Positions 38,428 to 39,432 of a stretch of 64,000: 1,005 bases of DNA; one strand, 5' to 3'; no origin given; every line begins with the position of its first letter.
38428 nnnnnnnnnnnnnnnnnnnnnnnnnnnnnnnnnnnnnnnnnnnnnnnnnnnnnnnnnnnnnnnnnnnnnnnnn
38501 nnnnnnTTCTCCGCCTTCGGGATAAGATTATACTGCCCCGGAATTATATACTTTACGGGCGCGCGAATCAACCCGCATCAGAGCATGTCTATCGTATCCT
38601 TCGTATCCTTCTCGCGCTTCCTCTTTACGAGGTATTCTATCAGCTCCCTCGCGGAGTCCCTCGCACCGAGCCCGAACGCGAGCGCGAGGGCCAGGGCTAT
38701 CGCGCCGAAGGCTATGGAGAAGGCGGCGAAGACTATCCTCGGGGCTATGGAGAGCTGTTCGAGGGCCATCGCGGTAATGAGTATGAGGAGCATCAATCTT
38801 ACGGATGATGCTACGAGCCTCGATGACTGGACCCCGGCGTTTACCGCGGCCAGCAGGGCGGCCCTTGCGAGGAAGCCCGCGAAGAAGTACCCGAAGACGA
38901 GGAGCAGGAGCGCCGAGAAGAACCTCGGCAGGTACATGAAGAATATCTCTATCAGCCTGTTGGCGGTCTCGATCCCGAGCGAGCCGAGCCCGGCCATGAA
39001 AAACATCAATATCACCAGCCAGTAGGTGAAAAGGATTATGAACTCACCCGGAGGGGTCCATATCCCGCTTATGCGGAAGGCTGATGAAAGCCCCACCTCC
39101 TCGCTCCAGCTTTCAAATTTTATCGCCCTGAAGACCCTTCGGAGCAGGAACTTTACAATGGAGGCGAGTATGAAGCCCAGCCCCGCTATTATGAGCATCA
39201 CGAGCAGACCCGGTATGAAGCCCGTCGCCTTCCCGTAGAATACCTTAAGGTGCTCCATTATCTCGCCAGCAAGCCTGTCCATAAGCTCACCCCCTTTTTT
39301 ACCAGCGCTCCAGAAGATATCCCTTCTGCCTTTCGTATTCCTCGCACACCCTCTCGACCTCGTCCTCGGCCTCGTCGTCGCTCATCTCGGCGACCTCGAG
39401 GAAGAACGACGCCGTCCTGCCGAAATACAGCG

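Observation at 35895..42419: Candidate osmoadaptation island: two retaining GT-A glycosyltransferases, an MpgP/YedP-type phosphatase, MscS, a TM-helix-repeat protein and a Ca2+/Na+ antiporter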

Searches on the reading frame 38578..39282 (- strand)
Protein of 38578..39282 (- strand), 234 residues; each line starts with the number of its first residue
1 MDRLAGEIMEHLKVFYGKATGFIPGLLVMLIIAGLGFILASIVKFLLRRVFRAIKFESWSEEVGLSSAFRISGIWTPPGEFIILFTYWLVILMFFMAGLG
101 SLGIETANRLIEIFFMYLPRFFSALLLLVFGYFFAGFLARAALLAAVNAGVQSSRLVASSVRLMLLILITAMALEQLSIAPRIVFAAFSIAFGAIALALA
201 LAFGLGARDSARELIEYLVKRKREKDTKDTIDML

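Call 4: search_protein_families(library=pfam, proteins=[window:38578-39282:-], max_evalue=0.01)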
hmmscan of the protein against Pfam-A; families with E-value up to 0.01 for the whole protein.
window:38578-39282:- (234 aa): 1 family
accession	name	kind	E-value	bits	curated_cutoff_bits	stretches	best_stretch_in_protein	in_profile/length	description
PF05552.17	MS_channel_1st_1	-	1.3e-08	35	22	2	20-58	11-49/50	Mechanosensitive ion channel, conserved TM helix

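Call 5: search_protein_families(library=ncbifam, proteins=[window:38578-39282:-], max_evalue=0.01)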
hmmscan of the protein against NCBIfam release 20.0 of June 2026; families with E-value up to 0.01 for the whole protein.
window:38578-39282:- (234 aa): 1 family
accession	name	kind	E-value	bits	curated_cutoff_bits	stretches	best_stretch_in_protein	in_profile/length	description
NF033912.1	msc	subfamily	5.2e-22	78.5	100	2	8-140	73-205/365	mechanosensitive ion channel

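Call 49: find_homologous_proteins(query=window:38578-39282:-)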
Query window:38578-39282:- (234 aa): 1563 proteins with E <= 0.001 among 8000 candidates; the best 120 are listed.
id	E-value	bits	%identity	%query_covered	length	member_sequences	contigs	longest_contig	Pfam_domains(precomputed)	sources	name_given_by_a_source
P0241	1.9e-124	432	92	100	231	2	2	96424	PF05552.18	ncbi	-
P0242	1.7e-121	422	89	100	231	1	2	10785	PF05552.18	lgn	-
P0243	8.8e-107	374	80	97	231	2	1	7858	PF05552.18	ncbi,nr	ncbi:MAG: hypothetical protein Q7T24_05860 [Deltaproteobacteria bacterium]|nr:hypothetical protein [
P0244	9.3e-78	279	59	97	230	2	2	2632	PF05552.18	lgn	-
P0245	4.2e-77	277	59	98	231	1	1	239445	PF05552.18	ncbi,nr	ncbi:MAG: hypothetical protein HY954_01655 [Deltaproteobacteria bacterium]|nr:hypothetical protein [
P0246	3.6e-74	267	58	97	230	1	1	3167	PF05552.18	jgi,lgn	-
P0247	1.0e-73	266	58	97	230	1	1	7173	PF05552.18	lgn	-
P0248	1.5e-73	265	55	100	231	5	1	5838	PF05552.18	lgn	-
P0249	2.4e-73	265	58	97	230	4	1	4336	PF05552.18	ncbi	-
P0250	6.8e-72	260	56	100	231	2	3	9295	PF05552.18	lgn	-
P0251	7.1e-72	260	56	97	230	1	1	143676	PF05552.18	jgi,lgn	-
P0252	3.2e-70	255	54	100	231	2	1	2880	PF05552.18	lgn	-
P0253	6.4e-70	254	53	98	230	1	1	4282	PF05552.18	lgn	-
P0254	1.8e-68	249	53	100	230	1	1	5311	PF05552.18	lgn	-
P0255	4.6e-66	241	53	99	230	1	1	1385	PF05552.18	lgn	-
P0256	1.7e-65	239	51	99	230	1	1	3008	PF05552.18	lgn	-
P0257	1.2e-64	236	50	99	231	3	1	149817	PF05552.18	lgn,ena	-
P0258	5.2e-64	234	48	99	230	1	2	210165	PF05552.18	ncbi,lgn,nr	ncbi:MAG: hypothetical protein HYS21_00370 [Deltaproteobacteria bacterium]|nr:hypothetical protein [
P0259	9.5e-61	224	48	99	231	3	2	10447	PF05552.18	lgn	-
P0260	2.0e-60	223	51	97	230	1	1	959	PF05552.18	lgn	-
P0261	2.5e-57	212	49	97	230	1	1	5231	PF05552.18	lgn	-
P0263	3.3e-55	206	46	92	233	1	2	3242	PF05552.18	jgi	jgi:hypothetical protein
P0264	5.5e-55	205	47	100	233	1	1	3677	PF05552.18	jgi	jgi:hypothetical protein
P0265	1.3e-54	204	45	100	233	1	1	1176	PF05552.18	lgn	-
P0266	2.1e-53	200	46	88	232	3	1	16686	PF05552.18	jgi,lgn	jgi:hypothetical protein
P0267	4.4e-53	199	44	100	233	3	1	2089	PF05552.18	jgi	jgi:hypothetical protein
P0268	4.8e-53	198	47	92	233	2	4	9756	PF05552.18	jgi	jgi:hypothetical protein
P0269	7.9e-53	198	46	96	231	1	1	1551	PF05552.18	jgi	jgi:hypothetical protein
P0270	1.1e-52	197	47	92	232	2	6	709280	PF05552.18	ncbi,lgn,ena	ncbi:MAG: hypothetical protein AABY54_09440 [Deltaproteobacteria bacterium]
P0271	1.1e-52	197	43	97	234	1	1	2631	PF05552.18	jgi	jgi:hypothetical protein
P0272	3.7e-52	196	48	91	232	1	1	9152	PF05552.18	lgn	-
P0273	5.5e-52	195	43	97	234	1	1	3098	PF05552.18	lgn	-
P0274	7.5e-52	195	47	100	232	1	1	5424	PF05552.18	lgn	-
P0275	5.8e-51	192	43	100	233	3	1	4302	PF05552.18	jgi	jgi:hypothetical protein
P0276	1.3e-50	190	45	98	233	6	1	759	PF05552.18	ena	-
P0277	2.6e-50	190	48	83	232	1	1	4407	PF05552.18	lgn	-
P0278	5.7e-50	188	45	95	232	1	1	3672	PF05552.18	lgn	-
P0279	1.1e-49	187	49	80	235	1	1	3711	PF05552.18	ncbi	-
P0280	2.1e-49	187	48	71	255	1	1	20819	PF05552.18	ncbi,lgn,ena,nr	ncbi:MAG TPA: hypothetical protein ENJ37_02365 [Deltaproteobacteria bacterium]|nr:hypothetical prote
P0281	4.0e-49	186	44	97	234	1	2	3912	PF05552.18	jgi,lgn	-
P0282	4.0e-49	186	45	90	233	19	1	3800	PF05552.18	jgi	-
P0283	6.0e-49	185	44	96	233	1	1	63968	PF05552.18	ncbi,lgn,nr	ncbi:MAG: hypothetical protein Q8P28_11310 [Deltaproteobacteria bacterium]|nr:hypothetical protein [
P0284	2.4e-48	183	43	96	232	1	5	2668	PF05552.18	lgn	-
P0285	1.6e-47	180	43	93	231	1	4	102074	PF05552.18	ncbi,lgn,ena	-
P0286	2.3e-47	180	41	98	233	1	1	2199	PF05552.18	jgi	-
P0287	3.2e-47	179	46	88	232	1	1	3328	PF05552.18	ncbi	-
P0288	5.3e-47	179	42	92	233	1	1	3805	PF05552.18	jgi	jgi:hypothetical protein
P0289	5.5e-47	179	46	83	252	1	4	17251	PF05552.18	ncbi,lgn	ncbi:MAG: hypothetical protein ACE5EI_11045 [Thermodesulfobacteriota bacterium]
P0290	7.1e-47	178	44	91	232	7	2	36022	PF05552.18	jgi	jgi:hypothetical protein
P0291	3.1e-46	176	47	82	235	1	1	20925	PF05552.18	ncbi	-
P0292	6.5e-46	175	44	92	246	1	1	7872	PF05552.18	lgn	-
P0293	6.8e-46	175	48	81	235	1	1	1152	PF05552.18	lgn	-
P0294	7.9e-46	175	45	94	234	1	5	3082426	PF05552.18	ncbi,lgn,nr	ncbi:MAG: hypothetical protein N0A16_10415 [Blastocatellia bacterium]|nr:hypothetical protein [Blast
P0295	8.1e-46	175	46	83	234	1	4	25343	PF05552.18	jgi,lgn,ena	-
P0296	1.2e-45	174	45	91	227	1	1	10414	PF05552.18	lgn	-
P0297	1.4e-45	174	42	91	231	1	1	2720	PF05552.18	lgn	-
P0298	3.8e-45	173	45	92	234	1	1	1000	PF05552.18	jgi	-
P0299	4.5e-45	172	45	94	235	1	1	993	PF05552.18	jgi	jgi:hypothetical protein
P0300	9.6e-45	171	44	94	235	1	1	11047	PF05552.18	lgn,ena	-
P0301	1.2e-44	171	45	93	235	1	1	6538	PF05552.18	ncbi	-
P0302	1.4e-44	171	43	98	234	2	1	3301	PF05552.18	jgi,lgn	-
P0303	8.0e-44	168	47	91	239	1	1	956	PF05552.18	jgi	jgi:hypothetical protein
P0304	9.3e-44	168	51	65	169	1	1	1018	PF05552.18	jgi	-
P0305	1.5e-43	167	39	94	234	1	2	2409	PF05552.18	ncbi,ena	-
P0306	1.6e-43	167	44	90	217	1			PF05552.18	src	-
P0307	1.8e-43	167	43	96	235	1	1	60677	PF05552.18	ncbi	-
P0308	2.5e-43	167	45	94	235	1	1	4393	PF05552.18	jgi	jgi:hypothetical protein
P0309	3.2e-43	166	41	98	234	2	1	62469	PF05552.18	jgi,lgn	jgi:hypothetical protein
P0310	5.5e-43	166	42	96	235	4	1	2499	PF05552.18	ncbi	-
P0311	5.9e-43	165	43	96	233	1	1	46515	PF05552.18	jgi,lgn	jgi:hypothetical protein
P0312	6.0e-43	165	44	100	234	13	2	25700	PF05552.18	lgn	-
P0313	6.2e-43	165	44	93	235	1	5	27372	PF05552.18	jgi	jgi:hypothetical protein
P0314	7.6e-43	165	44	93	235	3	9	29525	PF05552.18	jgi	jgi:hypothetical protein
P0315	1.0e-42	165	44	81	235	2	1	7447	PF05552.18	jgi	jgi:hypothetical protein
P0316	1.2e-42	164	41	97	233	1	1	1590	PF05552.18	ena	-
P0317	1.2e-42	164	44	91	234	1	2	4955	PF05552.18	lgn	-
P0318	1.6e-42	164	41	98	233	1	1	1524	PF05552.18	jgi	jgi:hypothetical protein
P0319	1.9e-42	164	45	91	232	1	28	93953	PF05552.18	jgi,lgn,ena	-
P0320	2.0e-42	164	40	100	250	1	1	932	PF05552.18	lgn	-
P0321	2.4e-42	163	42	91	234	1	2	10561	PF05552.18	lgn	-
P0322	2.9e-42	163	42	93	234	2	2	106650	PF05552.18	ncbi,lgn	-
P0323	2.9e-42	163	42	92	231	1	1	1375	PF05552.18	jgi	jgi:hypothetical protein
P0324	4.4e-42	163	42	92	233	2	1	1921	PF05552.18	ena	-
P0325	4.6e-42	163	42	89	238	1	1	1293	PF05552.18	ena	-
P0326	5.3e-42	162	42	91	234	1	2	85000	PF05552.18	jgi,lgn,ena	-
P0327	5.4e-42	162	42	100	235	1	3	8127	PF05552.18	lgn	-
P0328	6.8e-42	162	45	74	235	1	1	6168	PF05552.18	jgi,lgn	jgi:hypothetical protein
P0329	8.5e-42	162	43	97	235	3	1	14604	PF05552.18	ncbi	-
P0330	9.3e-42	162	42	97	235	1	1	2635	PF05552.18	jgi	-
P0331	9.7e-42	162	42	97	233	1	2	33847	PF05552.18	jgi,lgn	jgi:hypothetical protein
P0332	1.1e-41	161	40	97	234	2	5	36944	PF05552.18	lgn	-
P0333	1.4e-41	161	44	92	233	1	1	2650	PF05552.18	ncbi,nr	ncbi:MAG: hypothetical protein ONA90_10960 [candidate division KSB1 bacterium]|nr:hypothetical prote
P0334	2.1e-41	160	46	81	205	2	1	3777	PF05552.18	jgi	jgi:hypothetical protein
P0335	2.6e-41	160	46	88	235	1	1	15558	PF05552.18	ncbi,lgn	ncbi:MAG: mechanosensitive ion channel family protein [Acidobacteriota bacterium]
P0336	4.7e-41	159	44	97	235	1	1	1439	PF05552.18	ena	-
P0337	9.6e-41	158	46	88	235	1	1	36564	PF05552.18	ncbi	ncbi:MAG: hypothetical protein AB1625_01550 [Acidobacteriota bacterium]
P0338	2.0e-40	157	39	98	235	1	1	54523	PF05552.18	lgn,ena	-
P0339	2.6e-40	157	46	83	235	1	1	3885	PF05552.18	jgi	jgi:hypothetical protein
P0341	2.9e-40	157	40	100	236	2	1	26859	PF05552.18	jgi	jgi:Mechanosensitive ion channel, conserved TM helix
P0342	3.8e-40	156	39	95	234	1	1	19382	PF05552.18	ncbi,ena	-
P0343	4.0e-40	156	38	97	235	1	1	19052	PF05552.18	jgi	jgi:Conserved TM helix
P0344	4.3e-40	156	41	82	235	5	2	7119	PF05552.18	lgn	-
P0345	7.8e-40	155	45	73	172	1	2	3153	PF05552.18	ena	-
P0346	8.9e-40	155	44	74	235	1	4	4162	PF05552.18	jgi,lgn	jgi:hypothetical protein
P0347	9.2e-40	155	42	91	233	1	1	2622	PF05552.18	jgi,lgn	jgi:hypothetical protein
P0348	9.3e-40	155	42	97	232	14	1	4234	PF05552.18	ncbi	-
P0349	9.6e-40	155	42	91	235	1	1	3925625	PF05552.18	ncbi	ncbi:mechanosensitive ion channel family protein [Nitrospira sp. Kam-Ns4a]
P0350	1.3e-39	155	39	97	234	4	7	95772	PF05552.18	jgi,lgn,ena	-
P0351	1.6e-39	154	39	88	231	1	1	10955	PF05552.18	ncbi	-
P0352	1.8e-39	154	43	91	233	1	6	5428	PF05552.18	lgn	-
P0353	2.0e-39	154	46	83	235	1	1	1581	PF05552.18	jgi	jgi:hypothetical protein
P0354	2.9e-39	153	42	82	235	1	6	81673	PF05552.18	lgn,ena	-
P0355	3.7e-39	153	42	88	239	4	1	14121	PF05552.18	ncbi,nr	ncbi:MAG TPA: hypothetical protein VMB02_02540 [Candidatus Aquilonibacter sp.]|nr:hypothetical prote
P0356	4.0e-39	153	36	100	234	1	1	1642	PF05552.18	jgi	-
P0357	4.6e-39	153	40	92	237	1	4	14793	PF05552.18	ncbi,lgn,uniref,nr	ncbi:MAG: hypothetical protein HYY65_06970 [Candidatus Tectomicrobia bacterium]|uniref:Uncharacteriz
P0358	5.1e-39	153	44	85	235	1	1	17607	PF05552.18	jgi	jgi:hypothetical protein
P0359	5.4e-39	153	38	98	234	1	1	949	PF05552.18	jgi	jgi:hypothetical protein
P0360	5.9e-39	152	38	98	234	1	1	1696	PF05552.18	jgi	jgi:hypothetical protein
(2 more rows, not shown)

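Call 65: predict_structure(alignment_id=A3)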
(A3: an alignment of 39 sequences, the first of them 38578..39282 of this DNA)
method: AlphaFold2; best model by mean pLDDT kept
length: 234 residues; sequences in the alignment: 39
mean_pLDDT: 86.9   pTM: 0.66
mean pLDDT of the five models: 86.9, 86.2, 84.4, 81.5, 81.0
residues with pLDDT >= 90: 112; 70-90: 111; 50-70: 7; < 50: 4
segments of 3 or more residues with pLDDT < 50: 232-234
pLDDT, mean of each block of 10 residues (from residue 1): 85 89 92 97 96 91 84 88 94 94 90 91 91 89 91 90 91 86 82 82 78 80 63 46
secondary structure, 60 per line:
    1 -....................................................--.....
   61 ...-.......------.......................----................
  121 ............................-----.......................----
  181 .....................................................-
elements in order: H2-53 H56-63 H65-71 H78-100 H105-148 H154-176 H181-233

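Call 67: fold_search(model_id=the predicted structure, library=pdb)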
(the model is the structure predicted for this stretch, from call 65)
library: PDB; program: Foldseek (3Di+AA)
matches with E <= 10: 30; with E <= 0.001: 0
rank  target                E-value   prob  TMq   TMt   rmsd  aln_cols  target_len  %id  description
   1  6iu3                  1.5e+00  0.04  0.12  0.13  20.3       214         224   13  Crystal structure of iron transporter VIT1 with zinc ions (released 2019-02-06)
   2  9s97_C                1.9e+00  0.12  0.17  0.21  21.5       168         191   11  CdvB2 filament - low twist (released 2026-01-28)
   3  9s99_A                2.5e+00  0.10  0.17  0.21  21.5       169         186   10  CdvB2 filament - high twist, class B (released 2026-01-28)
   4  9s98_B                3.2e+00  0.11  0.19  0.22  20.6       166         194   11  CdvB2 filament - high twist, class A (released 2026-01-28)
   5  9jih_A                3.2e+00  0.09  0.22  0.20  37.7       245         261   13  Crystal structure of BAR domain of ACAP4 (released 2026-01-14)
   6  9s98_C                3.4e+00  0.08  0.15  0.18  23.4       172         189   12  CdvB2 filament - high twist, class A (released 2026-01-28)
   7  2fic_B                3.4e+00  0.06  0.15  0.17  24.7       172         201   10  The crystal structure of the BAR domain from human Bin1/Amphiphysin II and its implications for molecular recognition (released 2006-11-14)
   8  4avm                  4.0e+00  0.06  0.18  0.18  31.5       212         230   15  Crystal structure of the N-BAR domain of human bridging integrator 2. (released 2012-06-20)
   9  3ok8_A                4.9e+00  0.05  0.15  0.16  32.2       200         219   10  I-BAR OF PinkBAR (released 2011-07-13)
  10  8s2p_BBB              5.2e+00  0.08  0.20  0.24  27.3       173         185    9  Crystal structure of Borrelia burgdorferi paralogous family 12 outer surface protein BBH37 (space group p21) (released 2025-03-05)
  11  4i1q_A                5.5e+00  0.04  0.16  0.19  28.1       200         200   14  Crystal Structure of hBRAP1 N-BAR domain (released 2013-02-06)
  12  7udn_B                5.5e+00  0.04  0.16  0.14  28.5       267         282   12  Crystal structure of designed helical repeat protein RPB_PLP1_R6 in alternative conformation 2 (released 2023-03-22)
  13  8chb_A                5.5e+00  0.02  0.11  0.05  29.1       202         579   16  Inward-facing conformation of the ABC transporter BmrA C436S/A582C cross-linked mutant (released 2023-12-20)
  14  4dcn_C                6.1e+00  0.06  0.22  0.24  27.6       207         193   14  Crystal Structure Analysis of the Arfaptin2 BAR domain in Complex with ARL1 (released 2012-06-13)
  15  8jvi_A                6.7e+00  0.04  0.20  0.11  14.8       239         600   14  Structure of human TRPV4 with antagonist A2 (released 2024-05-08)
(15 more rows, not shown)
